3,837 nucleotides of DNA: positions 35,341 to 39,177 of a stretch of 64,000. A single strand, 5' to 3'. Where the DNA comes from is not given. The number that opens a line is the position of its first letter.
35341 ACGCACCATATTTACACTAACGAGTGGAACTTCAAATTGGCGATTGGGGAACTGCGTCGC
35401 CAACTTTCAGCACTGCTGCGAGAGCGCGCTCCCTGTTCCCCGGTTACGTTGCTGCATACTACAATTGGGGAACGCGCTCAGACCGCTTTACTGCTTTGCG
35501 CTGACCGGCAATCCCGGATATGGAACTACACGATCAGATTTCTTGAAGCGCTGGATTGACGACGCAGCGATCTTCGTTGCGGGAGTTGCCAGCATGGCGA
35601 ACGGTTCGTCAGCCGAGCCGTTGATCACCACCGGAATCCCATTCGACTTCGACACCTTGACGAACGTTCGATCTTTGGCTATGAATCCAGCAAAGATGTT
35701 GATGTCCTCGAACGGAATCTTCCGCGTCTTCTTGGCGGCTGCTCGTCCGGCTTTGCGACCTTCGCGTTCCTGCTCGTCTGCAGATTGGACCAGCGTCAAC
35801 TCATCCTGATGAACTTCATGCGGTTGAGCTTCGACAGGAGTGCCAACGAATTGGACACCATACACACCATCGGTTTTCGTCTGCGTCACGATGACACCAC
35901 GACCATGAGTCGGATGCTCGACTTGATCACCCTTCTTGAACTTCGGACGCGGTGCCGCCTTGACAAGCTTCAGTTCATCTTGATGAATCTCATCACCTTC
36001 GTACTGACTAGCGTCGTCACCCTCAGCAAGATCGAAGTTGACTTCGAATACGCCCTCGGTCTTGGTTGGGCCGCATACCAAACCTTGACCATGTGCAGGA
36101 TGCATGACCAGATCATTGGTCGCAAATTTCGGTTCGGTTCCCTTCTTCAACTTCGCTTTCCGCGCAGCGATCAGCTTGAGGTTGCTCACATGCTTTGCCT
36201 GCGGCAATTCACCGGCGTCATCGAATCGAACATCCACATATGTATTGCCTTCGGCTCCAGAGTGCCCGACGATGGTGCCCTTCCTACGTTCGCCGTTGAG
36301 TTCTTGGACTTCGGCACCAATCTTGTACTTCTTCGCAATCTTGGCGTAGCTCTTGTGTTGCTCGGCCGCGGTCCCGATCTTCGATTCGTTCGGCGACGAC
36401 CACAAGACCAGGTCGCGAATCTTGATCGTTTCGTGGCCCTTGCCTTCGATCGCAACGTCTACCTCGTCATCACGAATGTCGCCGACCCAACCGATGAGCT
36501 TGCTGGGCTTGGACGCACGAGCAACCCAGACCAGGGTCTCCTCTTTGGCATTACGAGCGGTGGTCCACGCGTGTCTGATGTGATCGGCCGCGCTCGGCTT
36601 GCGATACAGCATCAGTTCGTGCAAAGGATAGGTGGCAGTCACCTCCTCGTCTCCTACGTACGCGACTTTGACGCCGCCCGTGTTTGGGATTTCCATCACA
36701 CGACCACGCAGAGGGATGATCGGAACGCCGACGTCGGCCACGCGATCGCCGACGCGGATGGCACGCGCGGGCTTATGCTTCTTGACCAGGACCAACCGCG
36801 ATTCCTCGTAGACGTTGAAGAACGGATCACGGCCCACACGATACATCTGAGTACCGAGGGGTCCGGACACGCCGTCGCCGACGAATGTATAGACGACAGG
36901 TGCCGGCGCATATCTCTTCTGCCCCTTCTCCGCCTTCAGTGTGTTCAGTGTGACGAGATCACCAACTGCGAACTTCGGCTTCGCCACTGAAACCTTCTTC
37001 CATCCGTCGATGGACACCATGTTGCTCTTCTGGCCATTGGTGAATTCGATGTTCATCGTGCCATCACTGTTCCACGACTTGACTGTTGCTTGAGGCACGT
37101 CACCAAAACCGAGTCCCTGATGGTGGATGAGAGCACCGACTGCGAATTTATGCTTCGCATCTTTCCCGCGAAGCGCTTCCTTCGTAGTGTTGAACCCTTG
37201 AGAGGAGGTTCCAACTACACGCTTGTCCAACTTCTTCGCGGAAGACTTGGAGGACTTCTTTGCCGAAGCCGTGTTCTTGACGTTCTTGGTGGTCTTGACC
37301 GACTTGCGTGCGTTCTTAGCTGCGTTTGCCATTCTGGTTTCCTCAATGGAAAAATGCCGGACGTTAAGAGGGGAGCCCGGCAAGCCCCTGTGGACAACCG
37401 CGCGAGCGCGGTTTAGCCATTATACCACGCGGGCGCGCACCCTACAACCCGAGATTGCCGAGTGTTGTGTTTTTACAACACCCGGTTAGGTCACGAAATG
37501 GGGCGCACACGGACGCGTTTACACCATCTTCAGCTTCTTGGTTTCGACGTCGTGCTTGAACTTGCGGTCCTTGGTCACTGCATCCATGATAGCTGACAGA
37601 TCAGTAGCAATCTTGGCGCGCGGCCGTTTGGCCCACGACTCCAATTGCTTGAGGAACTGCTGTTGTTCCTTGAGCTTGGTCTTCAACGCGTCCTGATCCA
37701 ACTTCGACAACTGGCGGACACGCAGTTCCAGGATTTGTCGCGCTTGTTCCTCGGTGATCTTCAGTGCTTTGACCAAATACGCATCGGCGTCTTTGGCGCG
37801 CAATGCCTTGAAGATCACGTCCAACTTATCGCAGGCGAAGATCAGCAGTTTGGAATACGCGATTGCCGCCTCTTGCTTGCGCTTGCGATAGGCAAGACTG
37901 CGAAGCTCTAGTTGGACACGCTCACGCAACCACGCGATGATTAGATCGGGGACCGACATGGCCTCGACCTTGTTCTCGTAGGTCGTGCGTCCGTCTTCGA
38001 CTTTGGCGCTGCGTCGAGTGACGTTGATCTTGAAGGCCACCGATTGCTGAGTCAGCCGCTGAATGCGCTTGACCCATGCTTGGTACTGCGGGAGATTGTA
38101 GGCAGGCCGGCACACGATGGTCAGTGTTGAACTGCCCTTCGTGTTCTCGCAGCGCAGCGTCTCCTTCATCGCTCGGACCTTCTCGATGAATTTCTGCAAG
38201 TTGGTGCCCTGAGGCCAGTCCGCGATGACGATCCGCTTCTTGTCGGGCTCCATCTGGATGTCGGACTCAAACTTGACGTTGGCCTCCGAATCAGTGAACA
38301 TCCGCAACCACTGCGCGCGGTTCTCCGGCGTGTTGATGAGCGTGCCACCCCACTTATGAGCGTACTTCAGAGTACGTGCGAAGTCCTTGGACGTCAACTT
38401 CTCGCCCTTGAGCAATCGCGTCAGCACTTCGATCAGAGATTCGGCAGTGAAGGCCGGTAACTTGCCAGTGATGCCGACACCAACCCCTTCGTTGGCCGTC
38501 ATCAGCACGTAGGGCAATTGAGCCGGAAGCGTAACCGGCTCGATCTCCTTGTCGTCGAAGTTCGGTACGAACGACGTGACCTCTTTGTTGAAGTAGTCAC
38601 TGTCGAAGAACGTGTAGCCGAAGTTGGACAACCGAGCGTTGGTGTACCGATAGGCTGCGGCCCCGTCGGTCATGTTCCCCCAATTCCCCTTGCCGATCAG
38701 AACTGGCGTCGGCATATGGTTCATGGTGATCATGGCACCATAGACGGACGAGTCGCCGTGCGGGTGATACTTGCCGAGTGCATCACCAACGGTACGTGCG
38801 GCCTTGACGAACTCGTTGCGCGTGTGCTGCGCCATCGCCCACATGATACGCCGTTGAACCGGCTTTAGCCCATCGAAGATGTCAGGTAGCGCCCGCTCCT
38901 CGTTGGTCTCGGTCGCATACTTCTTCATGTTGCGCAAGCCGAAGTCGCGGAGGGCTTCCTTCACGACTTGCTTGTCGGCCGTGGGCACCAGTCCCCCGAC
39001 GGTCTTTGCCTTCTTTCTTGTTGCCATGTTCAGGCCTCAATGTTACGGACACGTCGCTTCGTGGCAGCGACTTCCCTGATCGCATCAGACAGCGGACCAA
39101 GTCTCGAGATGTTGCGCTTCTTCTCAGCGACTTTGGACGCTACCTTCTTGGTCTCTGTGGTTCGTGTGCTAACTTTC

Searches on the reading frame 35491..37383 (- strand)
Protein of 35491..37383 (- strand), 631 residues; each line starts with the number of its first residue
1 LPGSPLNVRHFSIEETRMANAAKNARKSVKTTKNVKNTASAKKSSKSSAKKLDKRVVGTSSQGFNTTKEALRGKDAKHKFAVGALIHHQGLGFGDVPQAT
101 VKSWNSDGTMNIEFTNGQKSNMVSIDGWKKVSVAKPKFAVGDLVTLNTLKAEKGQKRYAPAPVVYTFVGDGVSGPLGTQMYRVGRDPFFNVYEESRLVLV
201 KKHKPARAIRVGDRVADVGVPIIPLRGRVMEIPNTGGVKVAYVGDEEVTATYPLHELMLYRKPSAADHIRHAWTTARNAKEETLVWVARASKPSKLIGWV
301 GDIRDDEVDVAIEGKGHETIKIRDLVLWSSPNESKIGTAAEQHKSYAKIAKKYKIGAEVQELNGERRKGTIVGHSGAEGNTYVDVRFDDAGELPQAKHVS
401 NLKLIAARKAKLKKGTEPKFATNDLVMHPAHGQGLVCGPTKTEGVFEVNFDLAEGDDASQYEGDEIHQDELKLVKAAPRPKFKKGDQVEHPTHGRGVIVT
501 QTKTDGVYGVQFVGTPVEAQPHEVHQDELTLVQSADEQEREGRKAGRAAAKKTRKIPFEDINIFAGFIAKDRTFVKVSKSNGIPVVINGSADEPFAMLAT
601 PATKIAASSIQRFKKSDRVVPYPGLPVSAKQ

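Call 42: search_protein_families(library=pfam, proteins=[window:35491-37383:-], max_evalue=0.001)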
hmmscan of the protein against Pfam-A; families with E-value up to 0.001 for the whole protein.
window:35491-37383:- (631 aa): 1 family
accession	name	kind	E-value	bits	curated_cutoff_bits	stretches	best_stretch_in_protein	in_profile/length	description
PF02559.22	CarD_TRCF_RID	-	0.00013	22.4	23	0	482-502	1-21/57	CarD-like/TRCF RID domain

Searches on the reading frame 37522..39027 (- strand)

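Call 42: search_protein_families(library=pfam, proteins=[window:37522-39027:-], max_evalue=0.001)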
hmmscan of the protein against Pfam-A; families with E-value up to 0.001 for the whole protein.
window:37522-39027:- (502 aa): 1 family
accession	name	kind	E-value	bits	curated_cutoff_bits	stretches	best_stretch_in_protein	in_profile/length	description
PF00521.26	DNA_topoisoIV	-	1.6e-73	248.5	31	1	45-468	1-419/432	DNA gyrase/topoisomerase IV, subunit A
